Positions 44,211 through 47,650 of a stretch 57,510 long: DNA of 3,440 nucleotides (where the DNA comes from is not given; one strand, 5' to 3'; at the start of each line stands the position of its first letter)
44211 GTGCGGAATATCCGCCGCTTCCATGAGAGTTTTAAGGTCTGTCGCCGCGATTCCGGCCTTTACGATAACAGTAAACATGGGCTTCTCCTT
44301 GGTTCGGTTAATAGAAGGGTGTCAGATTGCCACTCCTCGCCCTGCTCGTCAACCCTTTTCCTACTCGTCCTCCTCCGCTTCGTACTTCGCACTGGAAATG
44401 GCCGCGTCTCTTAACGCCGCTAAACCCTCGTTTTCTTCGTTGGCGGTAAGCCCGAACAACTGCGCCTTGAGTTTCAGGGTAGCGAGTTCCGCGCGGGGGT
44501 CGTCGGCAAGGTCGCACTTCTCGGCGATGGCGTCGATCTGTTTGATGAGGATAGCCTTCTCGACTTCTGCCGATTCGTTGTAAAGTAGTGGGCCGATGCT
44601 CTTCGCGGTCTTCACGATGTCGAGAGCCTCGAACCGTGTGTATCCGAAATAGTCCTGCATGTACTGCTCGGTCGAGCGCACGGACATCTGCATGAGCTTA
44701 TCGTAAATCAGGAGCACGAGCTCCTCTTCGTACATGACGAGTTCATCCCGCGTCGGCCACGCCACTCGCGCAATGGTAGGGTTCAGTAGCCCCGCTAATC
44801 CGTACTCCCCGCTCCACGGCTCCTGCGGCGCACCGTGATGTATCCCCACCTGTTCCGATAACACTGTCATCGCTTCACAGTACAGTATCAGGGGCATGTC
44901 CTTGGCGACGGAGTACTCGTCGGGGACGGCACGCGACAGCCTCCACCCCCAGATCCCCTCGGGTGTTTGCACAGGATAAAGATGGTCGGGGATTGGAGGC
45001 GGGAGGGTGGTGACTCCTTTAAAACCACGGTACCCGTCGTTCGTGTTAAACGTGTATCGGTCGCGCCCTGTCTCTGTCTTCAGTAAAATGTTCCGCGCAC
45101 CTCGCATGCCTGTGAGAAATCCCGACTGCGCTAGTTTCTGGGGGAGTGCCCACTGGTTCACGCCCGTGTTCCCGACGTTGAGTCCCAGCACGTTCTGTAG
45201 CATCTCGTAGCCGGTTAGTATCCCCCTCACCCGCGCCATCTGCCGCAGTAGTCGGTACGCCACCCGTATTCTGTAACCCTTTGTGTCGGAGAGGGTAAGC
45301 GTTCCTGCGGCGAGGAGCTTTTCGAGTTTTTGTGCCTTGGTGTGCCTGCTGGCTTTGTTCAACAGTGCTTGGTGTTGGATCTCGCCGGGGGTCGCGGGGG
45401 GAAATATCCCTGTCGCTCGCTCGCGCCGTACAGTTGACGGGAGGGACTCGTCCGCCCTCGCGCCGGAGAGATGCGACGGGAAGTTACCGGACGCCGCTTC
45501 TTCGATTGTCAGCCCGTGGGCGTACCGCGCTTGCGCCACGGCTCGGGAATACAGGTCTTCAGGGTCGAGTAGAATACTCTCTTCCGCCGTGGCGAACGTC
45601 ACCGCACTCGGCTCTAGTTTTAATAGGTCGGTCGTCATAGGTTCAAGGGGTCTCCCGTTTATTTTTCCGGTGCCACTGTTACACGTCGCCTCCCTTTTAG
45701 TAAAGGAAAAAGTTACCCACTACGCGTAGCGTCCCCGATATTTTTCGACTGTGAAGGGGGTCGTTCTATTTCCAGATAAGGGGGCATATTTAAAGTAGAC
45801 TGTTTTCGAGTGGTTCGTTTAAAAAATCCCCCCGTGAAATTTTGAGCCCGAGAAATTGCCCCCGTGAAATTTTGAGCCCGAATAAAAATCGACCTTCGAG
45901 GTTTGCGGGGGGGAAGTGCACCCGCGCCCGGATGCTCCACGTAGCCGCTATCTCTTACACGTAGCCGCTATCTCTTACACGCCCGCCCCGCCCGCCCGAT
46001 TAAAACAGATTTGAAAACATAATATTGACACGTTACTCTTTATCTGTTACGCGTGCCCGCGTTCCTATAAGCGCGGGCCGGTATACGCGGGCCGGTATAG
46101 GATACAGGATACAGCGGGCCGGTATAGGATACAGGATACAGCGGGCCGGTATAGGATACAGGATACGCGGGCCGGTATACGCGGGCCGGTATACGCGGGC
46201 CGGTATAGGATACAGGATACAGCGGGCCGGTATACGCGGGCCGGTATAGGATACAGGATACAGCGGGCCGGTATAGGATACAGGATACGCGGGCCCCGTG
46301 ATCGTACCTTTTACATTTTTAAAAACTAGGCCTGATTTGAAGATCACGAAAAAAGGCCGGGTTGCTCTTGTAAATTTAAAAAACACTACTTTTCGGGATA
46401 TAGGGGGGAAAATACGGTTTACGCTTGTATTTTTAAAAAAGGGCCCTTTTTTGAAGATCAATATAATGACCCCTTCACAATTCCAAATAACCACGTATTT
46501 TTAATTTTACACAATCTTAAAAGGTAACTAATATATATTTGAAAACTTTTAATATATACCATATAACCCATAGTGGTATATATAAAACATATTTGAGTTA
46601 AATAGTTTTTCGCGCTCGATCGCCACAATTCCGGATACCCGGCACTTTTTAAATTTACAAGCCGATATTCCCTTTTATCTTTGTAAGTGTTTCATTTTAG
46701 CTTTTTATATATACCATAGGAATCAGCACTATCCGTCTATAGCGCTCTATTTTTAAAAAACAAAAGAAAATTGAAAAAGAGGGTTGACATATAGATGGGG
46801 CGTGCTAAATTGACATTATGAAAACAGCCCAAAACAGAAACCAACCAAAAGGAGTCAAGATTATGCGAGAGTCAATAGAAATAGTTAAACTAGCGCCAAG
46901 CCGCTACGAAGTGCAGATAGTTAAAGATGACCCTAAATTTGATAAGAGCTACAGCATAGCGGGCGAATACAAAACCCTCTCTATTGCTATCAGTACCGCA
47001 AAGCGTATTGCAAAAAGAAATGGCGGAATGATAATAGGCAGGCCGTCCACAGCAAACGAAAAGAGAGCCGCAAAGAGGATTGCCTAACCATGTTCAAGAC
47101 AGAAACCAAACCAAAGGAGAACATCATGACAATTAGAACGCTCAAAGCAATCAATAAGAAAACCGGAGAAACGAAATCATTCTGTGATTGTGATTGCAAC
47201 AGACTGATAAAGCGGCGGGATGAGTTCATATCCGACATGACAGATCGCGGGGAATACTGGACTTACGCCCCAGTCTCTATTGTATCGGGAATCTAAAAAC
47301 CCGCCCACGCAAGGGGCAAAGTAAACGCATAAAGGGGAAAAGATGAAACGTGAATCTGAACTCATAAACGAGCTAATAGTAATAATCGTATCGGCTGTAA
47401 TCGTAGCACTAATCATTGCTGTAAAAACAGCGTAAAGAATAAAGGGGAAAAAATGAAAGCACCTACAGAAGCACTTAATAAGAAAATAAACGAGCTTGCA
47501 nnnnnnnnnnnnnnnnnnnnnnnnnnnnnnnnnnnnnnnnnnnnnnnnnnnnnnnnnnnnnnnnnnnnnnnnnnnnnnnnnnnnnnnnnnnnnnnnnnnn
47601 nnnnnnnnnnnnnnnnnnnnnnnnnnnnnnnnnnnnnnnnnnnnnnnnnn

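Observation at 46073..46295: Iteron-like array of ten 13-bp cores with a two-state spacer in the divergent control region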

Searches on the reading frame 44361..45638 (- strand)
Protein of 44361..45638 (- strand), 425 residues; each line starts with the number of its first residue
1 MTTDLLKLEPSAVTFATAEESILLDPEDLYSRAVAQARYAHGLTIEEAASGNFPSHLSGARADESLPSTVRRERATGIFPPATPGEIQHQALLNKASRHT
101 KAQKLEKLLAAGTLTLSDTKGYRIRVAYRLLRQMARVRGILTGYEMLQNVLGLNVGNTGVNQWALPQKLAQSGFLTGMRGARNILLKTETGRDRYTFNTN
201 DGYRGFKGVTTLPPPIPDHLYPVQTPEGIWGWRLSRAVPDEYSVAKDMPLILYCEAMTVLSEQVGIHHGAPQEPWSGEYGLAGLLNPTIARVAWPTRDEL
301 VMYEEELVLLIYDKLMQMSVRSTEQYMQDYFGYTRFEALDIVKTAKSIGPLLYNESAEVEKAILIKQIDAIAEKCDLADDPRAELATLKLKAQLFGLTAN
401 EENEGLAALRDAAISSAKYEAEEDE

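Call 7: search_protein_families(library=phrogs, proteins=[window:44361-45638:-], max_evalue=0.001)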
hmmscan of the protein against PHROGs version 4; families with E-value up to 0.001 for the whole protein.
window:44361-45638:- (425 aa): 0 families

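Call 8: search_protein_families(library=pfam, proteins=[window:44361-45638:-], max_evalue=0.001)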
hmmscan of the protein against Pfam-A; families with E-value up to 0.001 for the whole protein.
window:44361-45638:- (425 aa): 0 families

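Call 14: find_related_loci(query=window:44361-45638:-, collection=viral_contigs, flank=10000)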
Query window:44361-45638:- (425 aa) in viral_contigs; peptide patterns used: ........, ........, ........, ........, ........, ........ (x = any residue, [..] = any of these).
4 stretches matched a pattern, but none encodes a relative of the query by tblastn (E <= 1e-3).

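Call 15: find_homologous_proteins(query=window:44361-45638:-)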
Query window:44361-45638:- (425 aa): 22 proteins with E <= 0.001 among 8000 candidates.
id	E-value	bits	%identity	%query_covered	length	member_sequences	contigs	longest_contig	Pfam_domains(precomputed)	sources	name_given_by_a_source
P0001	1.0e-280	949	100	100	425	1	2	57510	-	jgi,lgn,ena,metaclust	metaclust:\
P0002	3.2e-198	677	74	96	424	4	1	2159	-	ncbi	-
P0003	1.6e-132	461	54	93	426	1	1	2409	-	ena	-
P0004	9.1e-130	452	52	94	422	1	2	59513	-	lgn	-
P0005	7.7e-129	449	50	96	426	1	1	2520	-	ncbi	-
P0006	4.7e-128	446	49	95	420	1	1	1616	-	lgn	-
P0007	1.3e-127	444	51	98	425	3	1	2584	-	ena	-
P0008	1.2e-126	441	51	96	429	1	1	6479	-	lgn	-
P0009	2.6e-125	437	52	95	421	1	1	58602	-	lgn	-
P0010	1.1e-124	435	47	98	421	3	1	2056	-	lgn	-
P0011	1.2e-124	435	48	98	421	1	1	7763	-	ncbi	-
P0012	4.5e-124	433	51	95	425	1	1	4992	-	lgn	-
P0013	6.6e-121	422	49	97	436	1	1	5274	-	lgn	-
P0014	2.2e-120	421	46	98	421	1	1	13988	-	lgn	-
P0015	1.1e-119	418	50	93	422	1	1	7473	-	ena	-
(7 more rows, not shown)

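Call 16: find_encoding_contigs(protein=P0004, flank=10000, max_places=2)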
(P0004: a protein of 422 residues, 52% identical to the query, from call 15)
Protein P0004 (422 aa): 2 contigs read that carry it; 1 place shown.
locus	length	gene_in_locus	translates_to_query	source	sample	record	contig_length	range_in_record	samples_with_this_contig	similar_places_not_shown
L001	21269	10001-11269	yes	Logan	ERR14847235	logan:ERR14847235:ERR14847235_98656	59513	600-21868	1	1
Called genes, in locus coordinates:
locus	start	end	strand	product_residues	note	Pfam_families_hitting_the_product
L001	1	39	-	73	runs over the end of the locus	-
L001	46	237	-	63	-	-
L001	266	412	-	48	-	-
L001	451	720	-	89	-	-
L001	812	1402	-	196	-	-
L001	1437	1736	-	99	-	-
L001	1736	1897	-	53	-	-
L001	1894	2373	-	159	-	-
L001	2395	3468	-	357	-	PF18847:LPD29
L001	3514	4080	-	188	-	-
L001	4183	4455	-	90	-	-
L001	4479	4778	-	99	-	-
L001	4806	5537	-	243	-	-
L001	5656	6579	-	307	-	-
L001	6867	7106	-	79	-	-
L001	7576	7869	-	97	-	-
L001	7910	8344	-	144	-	-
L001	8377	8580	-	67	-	-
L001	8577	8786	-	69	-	-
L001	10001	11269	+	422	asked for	-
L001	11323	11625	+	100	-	-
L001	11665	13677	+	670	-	-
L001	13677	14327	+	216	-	-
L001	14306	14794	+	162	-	-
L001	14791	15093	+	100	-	-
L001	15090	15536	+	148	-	-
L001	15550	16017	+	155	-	-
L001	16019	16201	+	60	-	-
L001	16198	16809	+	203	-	-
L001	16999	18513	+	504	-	-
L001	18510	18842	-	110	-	-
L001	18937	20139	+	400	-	PF00574:CLP_protease, PF01972:SDH_protease (faint)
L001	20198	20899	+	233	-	-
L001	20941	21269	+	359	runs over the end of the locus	PF03864:Phage_cap_E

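Call 17: find_encoding_contigs(protein=P0009, flank=10000, max_places=2)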
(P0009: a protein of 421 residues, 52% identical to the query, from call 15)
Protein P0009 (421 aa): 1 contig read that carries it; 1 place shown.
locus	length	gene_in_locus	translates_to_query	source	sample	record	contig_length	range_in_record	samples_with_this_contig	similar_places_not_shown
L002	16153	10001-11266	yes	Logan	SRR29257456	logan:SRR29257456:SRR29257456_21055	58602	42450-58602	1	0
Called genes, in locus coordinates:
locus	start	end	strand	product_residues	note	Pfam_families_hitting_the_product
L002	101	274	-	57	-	-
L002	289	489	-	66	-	-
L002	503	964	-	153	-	PF07486:Hydrolase_2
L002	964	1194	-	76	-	-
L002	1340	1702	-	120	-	PF09643:YopX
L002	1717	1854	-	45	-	-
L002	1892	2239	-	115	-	-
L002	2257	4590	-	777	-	PF18847:LPD29, PF05175:MTS (weak)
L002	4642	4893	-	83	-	-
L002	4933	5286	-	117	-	PF27050:Phage_P22_Y8K6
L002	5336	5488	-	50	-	-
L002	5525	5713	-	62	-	-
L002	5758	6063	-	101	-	-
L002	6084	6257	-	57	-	-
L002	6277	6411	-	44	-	-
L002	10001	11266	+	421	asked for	-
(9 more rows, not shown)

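Call 18: find_encoding_contigs(protein=P0014, flank=10000, max_places=2)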
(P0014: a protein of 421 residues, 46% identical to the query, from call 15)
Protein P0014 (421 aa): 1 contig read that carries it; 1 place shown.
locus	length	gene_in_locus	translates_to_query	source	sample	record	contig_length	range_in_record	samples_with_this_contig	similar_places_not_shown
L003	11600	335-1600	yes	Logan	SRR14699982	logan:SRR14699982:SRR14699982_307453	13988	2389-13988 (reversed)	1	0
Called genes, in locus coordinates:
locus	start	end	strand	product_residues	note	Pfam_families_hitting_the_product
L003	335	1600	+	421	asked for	-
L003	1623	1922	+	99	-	-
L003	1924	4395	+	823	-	PF22842:Pel9A-like_beta_helix (faint)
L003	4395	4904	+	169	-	-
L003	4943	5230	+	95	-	-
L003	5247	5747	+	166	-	-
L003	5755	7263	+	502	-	-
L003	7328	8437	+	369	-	PF00574:CLP_protease, PF25145:NfeD1b_N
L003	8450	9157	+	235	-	-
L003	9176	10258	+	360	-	PF03864:Phage_cap_E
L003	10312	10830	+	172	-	-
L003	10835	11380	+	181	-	-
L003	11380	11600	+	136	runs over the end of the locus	-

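Call 19: find_encoding_contigs(protein=P0002, flank=10000, max_places=2)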
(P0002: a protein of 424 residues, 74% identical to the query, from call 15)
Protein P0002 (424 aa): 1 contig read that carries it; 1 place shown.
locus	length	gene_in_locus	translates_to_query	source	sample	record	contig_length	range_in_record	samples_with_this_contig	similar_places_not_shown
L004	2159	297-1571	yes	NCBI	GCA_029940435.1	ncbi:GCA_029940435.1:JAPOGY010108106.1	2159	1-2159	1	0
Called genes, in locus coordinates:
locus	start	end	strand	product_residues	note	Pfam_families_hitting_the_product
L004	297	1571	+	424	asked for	-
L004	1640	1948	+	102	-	-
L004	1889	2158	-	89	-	?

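Call 25: find_encoding_contigs(protein=P0001, flank=3000, max_places=6)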
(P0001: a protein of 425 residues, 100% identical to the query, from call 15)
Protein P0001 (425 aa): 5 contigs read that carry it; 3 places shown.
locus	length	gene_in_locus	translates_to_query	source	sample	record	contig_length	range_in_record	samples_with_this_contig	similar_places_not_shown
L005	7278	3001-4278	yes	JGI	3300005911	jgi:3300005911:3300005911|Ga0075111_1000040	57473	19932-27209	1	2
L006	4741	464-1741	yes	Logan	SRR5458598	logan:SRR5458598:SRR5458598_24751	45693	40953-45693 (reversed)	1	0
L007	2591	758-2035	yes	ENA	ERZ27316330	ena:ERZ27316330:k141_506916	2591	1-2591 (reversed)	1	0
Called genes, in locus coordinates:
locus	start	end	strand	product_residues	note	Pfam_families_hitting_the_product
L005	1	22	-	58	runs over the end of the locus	-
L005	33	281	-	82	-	-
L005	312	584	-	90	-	-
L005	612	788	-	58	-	-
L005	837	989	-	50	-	-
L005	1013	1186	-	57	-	-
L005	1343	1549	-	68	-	-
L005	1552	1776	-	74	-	-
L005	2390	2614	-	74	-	-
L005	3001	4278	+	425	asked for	-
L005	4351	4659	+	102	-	-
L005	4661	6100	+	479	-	PF13385:Laminin_G_3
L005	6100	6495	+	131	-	-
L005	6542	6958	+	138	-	-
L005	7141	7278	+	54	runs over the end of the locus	-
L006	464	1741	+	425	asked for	-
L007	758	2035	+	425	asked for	-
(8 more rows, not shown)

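Call 27: find_encoding_contigs(protein=P0008, flank=8000, max_places=2)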
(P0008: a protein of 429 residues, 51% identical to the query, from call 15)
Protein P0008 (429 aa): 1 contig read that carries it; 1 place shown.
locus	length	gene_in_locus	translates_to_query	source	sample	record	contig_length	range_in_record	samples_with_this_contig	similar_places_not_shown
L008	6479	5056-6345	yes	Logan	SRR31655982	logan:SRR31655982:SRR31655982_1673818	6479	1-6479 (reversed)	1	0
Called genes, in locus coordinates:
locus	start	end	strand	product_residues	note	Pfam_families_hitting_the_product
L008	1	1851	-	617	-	?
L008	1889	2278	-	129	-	-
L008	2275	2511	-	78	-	-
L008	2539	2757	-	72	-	-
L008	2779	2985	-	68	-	-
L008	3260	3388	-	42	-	-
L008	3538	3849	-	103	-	-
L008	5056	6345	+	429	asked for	-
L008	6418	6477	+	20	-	?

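Call 28: find_encoding_contigs(protein=P0015, flank=8000, max_places=2)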
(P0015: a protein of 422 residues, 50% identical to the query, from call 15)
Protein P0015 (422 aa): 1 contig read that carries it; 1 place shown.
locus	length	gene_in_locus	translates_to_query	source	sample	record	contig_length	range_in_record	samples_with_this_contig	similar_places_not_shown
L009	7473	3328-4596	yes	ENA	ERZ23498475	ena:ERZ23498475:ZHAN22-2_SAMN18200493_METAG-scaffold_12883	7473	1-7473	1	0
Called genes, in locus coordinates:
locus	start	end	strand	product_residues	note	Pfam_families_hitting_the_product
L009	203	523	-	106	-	-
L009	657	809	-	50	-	-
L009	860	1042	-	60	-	-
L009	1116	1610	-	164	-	-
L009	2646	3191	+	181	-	-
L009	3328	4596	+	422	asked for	-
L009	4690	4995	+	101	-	-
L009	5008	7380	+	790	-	-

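Call 35: find_related_loci(query=A1, collection=metagenome_contigs, flank=4000)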
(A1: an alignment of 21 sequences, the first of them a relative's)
Query A1 (425 aa) in metagenome_contigs; peptide patterns used: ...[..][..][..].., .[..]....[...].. (x = any residue, [..] = any of these).
599 stretches matched a pattern (row limit reached: there are more); 4 encode a relative of the query (tblastn E <= 1e-3); 4 distinct loci.
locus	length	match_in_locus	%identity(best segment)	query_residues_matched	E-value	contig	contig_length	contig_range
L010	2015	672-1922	51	8-425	3e-136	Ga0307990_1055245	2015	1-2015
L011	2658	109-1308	48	14-418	9e-131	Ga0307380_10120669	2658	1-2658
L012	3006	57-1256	47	14-418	2e-128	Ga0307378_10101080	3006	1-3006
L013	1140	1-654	56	208-425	1e-76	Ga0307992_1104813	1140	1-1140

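Call 36: find_related_loci(query=A1, collection=viral_contigs, flank=4000)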
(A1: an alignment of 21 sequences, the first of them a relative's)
Query A1 (425 aa) in viral_contigs; peptide patterns used: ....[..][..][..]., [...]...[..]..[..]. (x = any residue, [..] = any of these).
44 stretches matched a pattern, but none encodes a relative of the query by tblastn (E <= 1e-3).

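Call 37: find_encoding_contigs(protein=P0011, flank=8000, max_places=2)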
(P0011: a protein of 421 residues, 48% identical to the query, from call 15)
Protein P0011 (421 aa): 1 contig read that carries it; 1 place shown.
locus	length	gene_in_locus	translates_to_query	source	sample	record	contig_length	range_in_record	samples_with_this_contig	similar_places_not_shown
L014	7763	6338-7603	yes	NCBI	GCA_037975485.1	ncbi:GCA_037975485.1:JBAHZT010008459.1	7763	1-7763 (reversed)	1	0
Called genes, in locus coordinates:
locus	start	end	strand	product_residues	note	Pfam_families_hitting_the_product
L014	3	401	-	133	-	?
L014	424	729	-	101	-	-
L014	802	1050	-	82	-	-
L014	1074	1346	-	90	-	-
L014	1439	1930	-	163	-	-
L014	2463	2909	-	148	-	-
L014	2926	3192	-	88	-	-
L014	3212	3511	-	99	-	-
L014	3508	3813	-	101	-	-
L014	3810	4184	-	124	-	-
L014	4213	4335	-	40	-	-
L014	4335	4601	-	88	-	-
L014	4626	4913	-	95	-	-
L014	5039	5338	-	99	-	-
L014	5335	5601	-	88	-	-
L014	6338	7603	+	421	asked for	-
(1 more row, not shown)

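Call 38: find_encoding_contigs(protein=P0013, flank=8000, max_places=2)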
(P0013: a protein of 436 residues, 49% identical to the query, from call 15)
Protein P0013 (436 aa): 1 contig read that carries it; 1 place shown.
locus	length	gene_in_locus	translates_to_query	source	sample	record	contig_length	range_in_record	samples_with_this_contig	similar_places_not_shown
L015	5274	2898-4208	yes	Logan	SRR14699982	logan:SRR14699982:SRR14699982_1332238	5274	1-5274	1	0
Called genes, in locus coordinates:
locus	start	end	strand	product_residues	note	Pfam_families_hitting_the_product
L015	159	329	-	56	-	-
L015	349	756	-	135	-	-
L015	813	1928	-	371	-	-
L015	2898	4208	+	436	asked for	-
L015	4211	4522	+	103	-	-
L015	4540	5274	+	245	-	?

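Call 39: find_encoding_contigs(protein=P0012, flank=8000, max_places=2)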
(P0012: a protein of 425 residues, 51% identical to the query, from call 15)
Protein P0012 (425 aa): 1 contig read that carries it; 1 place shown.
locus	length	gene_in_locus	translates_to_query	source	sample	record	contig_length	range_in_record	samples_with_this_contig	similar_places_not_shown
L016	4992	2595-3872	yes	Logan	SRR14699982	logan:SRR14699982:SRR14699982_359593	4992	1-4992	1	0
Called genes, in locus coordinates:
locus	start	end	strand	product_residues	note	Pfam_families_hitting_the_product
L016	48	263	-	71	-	-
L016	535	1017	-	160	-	-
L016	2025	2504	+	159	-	-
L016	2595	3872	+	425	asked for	-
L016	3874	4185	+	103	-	-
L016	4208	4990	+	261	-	?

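Call 44: search_dna_similar(query=window:44361-45638:-, collection=phages, mode=protein, max_rows=15, max_evalue=0.01)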
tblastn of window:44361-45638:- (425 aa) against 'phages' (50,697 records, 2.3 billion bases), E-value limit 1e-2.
No match.

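Call 45: search_solved_structures(query=A1, max_evalue=1)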
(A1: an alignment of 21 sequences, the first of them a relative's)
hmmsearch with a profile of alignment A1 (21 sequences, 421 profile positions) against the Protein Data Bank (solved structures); distinct sequences matched with E-value up to 1: 0.

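Call 53: predict_structure(alignment_id=A1)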
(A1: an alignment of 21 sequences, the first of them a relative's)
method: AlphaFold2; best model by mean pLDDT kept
length: 425 residues; sequences in the alignment: 21
mean_pLDDT: 57.0   pTM: 0.40
mean pLDDT of the five models: 57.0, 54.1, 52.2, 52.0, 44.7
residues with pLDDT >= 90: 0; 70-90: 106; 50-70: 150; < 50: 169
segments of 3 or more residues with pLDDT < 50: 1-22, 59-82, 90-110, 112-119, 137-139, 141-179, 211-213, 266-293, 401-404, 416-425
pLDDT, mean of each block of 10 residues (from residue 1): 34 43 55 55 54 54 42 42 53 44 43 39 62 54 44 42 35 43 60 67 61 68 86 75 70 60 50 43 38 54 75 80 74 69 78 63 74 74 78 67 50 51 36
secondary structure, 60 per line:
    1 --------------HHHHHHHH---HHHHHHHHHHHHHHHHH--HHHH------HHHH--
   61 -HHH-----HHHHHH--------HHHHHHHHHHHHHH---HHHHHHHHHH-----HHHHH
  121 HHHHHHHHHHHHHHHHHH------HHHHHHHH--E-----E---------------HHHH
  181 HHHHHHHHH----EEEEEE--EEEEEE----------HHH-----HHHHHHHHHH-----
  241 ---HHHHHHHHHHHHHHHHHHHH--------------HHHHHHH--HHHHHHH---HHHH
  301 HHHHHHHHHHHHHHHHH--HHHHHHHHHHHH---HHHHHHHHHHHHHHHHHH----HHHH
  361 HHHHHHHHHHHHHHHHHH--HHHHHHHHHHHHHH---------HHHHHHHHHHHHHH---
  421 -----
elements in order: H15-22 H26-42 H45-48 H55-58 H70-75 H84-97 H101-110 H116-138 H145-152 H177-189 E194-199 E202-207 H226-235 H244-263 H278-284 H287-293 H297-317 H320-331 H335-352 H357-378 H381-394 H404-417

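Call 57: fold_search(model_id=the predicted structure, library=pdb)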
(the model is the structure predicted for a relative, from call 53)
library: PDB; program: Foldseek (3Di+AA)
matches with E <= 10: 35; with E <= 0.001: 0
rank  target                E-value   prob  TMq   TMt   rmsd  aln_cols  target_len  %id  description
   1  7ue2_A                3.9e+00  0.08  0.11  0.15  16.9       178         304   10  Crystal structure of designed helical repeat protein RPB_PLP3_R6 bound to PLPx6 peptide (released 2023-03-29)
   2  9qc8_B                3.9e+00  0.02  0.08  0.04  28.1       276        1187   10  BoNT-NTNH-HA70 complex from Clostridium botulinum Serotype B1 (released 2025-09-10)
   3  9fqr_Fp               4.1e+00  0.03  0.12  0.12  21.7       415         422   11  96-nm repeat of axonemal doublet microtubules from bovine sperm (released 2025-03-26)
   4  9hlz_b                4.3e+00  0.01  0.08  0.08  25.4       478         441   10  Translational activators Aep1, Aep2 and Atp25 in complex with mRNA and the yeast mitochondrial ribosome (released 2025-12-17)
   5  4ucd_A                4.8e+00  0.07  0.15  0.25  19.8       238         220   10  N-terminal globular domain of the RSV Nucleoprotein in complex with the Nucleoprotein Phosphoprotein interaction inhib (released 2015-08-19)
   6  8e0m_L                5.0e+00  0.08  0.11  0.20  14.7       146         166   13  Homotrimeric variant of tcTRP9, BGL15 (released 2023-04-12)
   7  3qtm_B                5.3e+00  0.02  0.09  0.11  19.8       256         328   13  Structure of S. pombe nuclear import adaptor Nro1 (Space group P21) (released 2011-09-21)
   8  9fqr_G4               5.5e+00  0.01  0.07  0.11  28.3       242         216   13  96-nm repeat of axonemal doublet microtubules from bovine sperm (released 2025-03-26)
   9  9e03_A                5.8e+00  0.04  0.11  0.12  24.1       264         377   11  Cryo-EM structure of a TatBC complex from Myxococcus xanthus (released 2025-08-27)
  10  6w83_B                5.8e+00  0.01  0.08  0.11  31.7       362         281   11  K2P2.1 (TREK-1), 100 mM K+ (released 2021-01-27)
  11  4uc7_A                6.4e+00  0.06  0.15  0.25  19.4       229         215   10  N-terminal globular domain of the RSV Nucleoprotein (released 2015-08-19)
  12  9jh3_R                6.4e+00  0.01  0.09  0.11  20.7       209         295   11  CMF-019 with APLNR-Gi complex (released 2025-04-23)
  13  4rg9_A                6.7e+00  0.03  0.10  0.09  17.2       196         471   11  Crystal structure of APC3-APC16 complex (Selenomethionine Derivative) (released 2014-12-24)
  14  8qz4_B                6.7e+00  0.01  0.08  0.11  25.8       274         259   13  Crystal structure of human two pore domain potassium ion channel TREK-2 (K2P10.1) in complex with an activatory nanobo (released 2024-05-29)
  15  8jjp_A                6.7e+00  0.01  0.10  0.13  20.2       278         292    8  G protein-coupled receptor 1 (released 2024-08-21)
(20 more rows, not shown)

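Call 67: search_protein_families(library=phrogs, proteins=[L001:16999-18513:+, L001:11323-11625:+], max_evalue=0.001)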
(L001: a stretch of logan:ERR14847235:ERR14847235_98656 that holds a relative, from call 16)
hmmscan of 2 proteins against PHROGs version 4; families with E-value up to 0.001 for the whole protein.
L001:16999-18513:+ (504 aa): 2 families
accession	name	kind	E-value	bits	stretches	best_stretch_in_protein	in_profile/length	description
phrog_5902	-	unknown function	3.9e-36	126.1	1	50-339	30-311/359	-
phrog_2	-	head and packaging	3.7e-26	93.1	1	52-476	261-584/807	terminase large subunit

L001:11323-11625:+ (100 aa): 0 families

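Call 68: search_protein_families(library=pfam, proteins=[L001:16999-18513:+], max_evalue=0.01)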
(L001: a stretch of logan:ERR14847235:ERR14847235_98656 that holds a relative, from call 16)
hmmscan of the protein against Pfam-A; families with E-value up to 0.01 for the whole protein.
L001:16999-18513:+ (504 aa): 0 families

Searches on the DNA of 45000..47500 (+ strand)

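Call 6: search_dna_similar(query=window:45639-46865:+, collection=phages, mode=distant)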
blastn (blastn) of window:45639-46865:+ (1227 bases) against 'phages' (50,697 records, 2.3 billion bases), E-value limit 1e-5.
No match.

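Call 11: search_rna_families(source=window, start=45000, end=47500, threshold=evalue, max_evalue=1)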
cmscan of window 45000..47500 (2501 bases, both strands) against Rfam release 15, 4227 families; matches with E-value up to 1: 0.
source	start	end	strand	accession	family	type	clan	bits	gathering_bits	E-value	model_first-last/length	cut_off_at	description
